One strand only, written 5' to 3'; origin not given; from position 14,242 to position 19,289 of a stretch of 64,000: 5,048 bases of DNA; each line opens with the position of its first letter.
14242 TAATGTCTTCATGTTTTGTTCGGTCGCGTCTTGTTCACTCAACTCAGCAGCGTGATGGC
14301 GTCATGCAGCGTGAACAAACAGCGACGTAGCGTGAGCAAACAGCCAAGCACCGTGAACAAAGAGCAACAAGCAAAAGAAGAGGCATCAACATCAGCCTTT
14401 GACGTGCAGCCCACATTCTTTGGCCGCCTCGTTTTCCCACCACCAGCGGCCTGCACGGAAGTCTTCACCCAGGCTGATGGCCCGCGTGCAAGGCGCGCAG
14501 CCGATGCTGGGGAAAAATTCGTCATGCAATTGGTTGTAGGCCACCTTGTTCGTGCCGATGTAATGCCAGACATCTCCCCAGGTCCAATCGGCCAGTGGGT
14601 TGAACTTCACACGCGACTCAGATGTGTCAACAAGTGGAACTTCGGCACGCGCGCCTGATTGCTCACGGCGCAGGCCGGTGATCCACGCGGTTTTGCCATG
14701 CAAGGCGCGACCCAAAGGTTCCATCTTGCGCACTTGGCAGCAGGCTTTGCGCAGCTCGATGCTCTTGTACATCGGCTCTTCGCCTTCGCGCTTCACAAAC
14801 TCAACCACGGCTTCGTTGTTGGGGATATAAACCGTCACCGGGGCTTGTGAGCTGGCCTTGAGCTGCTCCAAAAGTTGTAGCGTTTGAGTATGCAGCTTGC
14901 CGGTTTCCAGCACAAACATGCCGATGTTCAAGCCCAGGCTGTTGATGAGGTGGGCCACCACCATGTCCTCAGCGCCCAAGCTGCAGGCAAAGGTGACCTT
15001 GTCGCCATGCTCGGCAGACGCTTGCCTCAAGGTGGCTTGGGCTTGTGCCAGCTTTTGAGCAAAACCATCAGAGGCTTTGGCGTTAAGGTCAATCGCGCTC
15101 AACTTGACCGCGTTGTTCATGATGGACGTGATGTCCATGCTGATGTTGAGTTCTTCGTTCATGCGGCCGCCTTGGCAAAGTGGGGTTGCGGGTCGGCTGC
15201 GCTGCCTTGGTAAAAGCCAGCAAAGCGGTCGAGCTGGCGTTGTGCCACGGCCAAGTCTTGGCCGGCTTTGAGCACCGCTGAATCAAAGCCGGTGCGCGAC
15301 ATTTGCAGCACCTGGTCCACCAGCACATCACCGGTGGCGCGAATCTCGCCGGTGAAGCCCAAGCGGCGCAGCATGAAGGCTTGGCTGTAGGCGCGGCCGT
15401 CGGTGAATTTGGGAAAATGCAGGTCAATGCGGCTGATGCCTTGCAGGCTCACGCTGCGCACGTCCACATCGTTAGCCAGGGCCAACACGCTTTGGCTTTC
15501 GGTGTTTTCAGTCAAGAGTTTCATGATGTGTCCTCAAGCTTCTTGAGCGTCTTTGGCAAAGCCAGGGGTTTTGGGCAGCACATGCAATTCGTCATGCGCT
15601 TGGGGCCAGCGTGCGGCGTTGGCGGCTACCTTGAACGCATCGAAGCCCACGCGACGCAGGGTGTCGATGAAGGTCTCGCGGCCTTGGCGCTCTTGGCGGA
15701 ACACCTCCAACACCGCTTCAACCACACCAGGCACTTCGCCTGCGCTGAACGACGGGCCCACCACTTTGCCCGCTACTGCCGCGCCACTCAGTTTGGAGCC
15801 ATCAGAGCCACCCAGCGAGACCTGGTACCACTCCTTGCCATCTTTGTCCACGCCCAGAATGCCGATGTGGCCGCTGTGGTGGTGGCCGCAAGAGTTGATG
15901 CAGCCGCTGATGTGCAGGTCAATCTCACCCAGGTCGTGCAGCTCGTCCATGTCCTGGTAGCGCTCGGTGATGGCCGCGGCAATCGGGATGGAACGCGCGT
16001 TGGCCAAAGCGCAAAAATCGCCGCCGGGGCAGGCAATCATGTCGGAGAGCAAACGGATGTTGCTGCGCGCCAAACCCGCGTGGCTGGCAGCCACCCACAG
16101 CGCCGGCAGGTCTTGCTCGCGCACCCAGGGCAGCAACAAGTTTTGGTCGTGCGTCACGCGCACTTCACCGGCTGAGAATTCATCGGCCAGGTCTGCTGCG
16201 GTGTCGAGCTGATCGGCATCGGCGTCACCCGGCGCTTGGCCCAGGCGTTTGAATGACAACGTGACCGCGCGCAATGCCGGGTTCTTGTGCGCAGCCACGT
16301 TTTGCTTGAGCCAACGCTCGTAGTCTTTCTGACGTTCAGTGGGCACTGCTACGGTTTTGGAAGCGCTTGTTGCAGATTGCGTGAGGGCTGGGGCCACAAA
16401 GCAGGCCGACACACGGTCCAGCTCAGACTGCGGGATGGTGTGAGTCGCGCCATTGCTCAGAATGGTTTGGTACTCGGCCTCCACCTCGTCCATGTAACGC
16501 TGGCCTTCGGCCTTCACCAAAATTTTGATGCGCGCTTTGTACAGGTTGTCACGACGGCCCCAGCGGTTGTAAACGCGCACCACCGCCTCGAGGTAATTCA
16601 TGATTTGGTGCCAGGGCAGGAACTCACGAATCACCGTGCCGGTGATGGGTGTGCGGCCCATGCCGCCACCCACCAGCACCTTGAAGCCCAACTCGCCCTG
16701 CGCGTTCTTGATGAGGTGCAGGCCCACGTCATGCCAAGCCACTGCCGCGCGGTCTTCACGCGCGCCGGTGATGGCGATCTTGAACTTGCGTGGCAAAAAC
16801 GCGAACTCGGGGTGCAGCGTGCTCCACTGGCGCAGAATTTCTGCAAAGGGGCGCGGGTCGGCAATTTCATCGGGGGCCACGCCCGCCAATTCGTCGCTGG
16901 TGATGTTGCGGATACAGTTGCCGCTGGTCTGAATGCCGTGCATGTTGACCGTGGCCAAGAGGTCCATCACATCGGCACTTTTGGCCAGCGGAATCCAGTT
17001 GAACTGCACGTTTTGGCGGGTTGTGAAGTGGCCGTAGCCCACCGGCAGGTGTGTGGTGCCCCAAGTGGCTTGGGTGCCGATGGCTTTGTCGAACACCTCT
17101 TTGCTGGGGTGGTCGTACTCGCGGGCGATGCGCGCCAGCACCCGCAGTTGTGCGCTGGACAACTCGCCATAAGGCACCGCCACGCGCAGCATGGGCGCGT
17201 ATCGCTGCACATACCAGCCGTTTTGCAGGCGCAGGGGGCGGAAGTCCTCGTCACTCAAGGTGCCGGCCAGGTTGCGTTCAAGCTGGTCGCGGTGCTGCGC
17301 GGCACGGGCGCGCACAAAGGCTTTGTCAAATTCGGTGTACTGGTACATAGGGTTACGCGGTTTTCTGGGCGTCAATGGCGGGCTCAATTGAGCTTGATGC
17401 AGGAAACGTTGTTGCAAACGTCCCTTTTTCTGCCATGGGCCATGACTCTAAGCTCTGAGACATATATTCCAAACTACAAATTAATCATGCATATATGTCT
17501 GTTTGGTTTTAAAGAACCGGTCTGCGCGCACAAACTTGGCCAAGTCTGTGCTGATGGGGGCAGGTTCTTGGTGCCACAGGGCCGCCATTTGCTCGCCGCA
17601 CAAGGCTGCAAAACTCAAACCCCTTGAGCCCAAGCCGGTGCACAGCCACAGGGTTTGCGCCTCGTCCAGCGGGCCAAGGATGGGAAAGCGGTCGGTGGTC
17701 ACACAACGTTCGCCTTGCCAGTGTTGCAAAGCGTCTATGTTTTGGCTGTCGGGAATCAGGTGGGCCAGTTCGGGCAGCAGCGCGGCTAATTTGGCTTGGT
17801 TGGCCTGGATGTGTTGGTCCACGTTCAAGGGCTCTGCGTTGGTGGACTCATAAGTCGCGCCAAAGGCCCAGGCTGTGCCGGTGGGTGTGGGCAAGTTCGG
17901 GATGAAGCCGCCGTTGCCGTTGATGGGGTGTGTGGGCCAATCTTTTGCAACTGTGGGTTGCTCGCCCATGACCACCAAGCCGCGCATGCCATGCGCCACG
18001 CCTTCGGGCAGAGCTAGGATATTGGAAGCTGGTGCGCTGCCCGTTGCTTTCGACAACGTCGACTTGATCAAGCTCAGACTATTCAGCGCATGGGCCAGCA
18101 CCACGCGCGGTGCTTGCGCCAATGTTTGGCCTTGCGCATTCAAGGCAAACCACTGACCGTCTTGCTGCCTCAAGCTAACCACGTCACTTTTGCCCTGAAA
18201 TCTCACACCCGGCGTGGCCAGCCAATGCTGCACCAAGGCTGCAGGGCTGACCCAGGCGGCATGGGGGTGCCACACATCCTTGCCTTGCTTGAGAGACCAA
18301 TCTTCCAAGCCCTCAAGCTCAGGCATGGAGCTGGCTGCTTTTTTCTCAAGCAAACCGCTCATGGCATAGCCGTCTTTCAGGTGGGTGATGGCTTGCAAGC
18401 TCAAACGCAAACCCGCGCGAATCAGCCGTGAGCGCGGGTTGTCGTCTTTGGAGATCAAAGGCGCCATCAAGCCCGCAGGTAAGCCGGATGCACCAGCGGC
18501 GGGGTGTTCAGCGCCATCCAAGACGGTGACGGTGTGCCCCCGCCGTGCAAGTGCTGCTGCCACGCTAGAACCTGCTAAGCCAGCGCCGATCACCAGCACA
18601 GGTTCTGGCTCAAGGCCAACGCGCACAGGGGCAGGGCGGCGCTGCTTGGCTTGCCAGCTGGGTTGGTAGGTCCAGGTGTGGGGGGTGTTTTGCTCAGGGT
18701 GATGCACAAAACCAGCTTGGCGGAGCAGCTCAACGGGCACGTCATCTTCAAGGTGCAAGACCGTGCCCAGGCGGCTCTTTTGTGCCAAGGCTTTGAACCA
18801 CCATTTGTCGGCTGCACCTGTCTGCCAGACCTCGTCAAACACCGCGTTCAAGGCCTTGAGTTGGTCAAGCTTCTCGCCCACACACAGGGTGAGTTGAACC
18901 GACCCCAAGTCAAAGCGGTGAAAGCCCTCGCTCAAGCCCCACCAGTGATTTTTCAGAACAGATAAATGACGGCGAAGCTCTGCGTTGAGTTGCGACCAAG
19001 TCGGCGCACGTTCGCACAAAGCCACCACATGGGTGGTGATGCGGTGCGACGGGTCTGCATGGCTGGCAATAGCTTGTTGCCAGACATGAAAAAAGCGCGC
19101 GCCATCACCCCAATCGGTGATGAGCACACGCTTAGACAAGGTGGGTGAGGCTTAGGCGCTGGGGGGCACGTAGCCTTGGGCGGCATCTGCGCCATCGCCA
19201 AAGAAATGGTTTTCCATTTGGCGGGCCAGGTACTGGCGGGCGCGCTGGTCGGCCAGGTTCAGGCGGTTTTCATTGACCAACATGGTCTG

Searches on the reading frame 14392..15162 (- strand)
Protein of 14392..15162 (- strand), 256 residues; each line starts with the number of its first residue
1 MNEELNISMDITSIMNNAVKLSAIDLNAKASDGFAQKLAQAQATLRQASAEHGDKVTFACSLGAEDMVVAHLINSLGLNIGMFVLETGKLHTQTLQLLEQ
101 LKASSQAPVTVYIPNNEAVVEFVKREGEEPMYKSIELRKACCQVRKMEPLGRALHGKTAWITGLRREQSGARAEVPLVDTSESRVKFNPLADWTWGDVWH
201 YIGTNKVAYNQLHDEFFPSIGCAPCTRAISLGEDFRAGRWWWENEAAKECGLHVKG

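Call 75: search_protein_families(library=pfam, proteins=[window:14392-15162:-], max_evalue=0.00001)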
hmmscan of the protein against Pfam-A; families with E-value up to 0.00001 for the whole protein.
window:14392-15162:- (256 aa): 1 family
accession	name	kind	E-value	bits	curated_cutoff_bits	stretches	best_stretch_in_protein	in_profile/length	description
PF01507.26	PAPS_reduct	-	3.4e-41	141.6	22.5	1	56-228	2-175/175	Phosphoadenosine phosphosulfate reductase domain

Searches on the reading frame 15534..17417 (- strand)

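Call 75: search_protein_families(library=pfam, proteins=[window:15534-17417:-], max_evalue=0.00001)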
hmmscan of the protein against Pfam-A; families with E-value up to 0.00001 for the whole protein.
window:15534-17417:- (627 aa): 2 families
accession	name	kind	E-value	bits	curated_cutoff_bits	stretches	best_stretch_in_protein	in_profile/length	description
PF01077.27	NIR_SIR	-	4.9e-59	198.7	27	2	165-305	1-142/158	Nitrite and sulphite reductase 4Fe-4S domain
PF03460.22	NIR_SIR_ferr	-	7e-29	99.8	24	1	396-441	18-63/69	Nitrite/Sulfite reductase ferredoxin-like half domain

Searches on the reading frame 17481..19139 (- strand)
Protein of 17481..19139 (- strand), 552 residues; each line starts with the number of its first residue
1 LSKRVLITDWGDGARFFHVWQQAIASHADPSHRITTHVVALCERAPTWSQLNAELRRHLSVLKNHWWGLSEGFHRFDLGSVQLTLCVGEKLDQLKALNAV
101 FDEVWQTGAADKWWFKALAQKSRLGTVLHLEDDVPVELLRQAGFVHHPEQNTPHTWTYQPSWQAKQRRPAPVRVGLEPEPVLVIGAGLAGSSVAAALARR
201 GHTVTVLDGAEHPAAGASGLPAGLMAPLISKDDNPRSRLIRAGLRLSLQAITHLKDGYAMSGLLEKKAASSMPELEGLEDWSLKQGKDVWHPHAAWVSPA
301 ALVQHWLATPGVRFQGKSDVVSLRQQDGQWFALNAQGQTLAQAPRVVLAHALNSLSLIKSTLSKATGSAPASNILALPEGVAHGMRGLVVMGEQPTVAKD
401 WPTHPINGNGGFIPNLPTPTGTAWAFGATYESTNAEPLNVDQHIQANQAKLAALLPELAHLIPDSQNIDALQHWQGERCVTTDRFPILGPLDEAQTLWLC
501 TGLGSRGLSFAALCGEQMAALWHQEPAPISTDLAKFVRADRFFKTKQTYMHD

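Call 76: search_protein_families(library=pfam, proteins=[window:17481-19139:-], max_evalue=0.00001)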
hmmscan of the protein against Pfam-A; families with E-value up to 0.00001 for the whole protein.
window:17481-19139:- (552 aa): 2 families
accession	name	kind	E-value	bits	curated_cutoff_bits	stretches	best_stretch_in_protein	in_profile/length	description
PF01266.30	DAO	-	4.3e-34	119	27.9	1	181-521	2-353/353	FAD dependent oxidoreductase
PF13450.12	NAD_binding_8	-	9.8e-07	29.4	21.9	1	183-214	1-32/68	NAD(P)-binding Rossmann-like domain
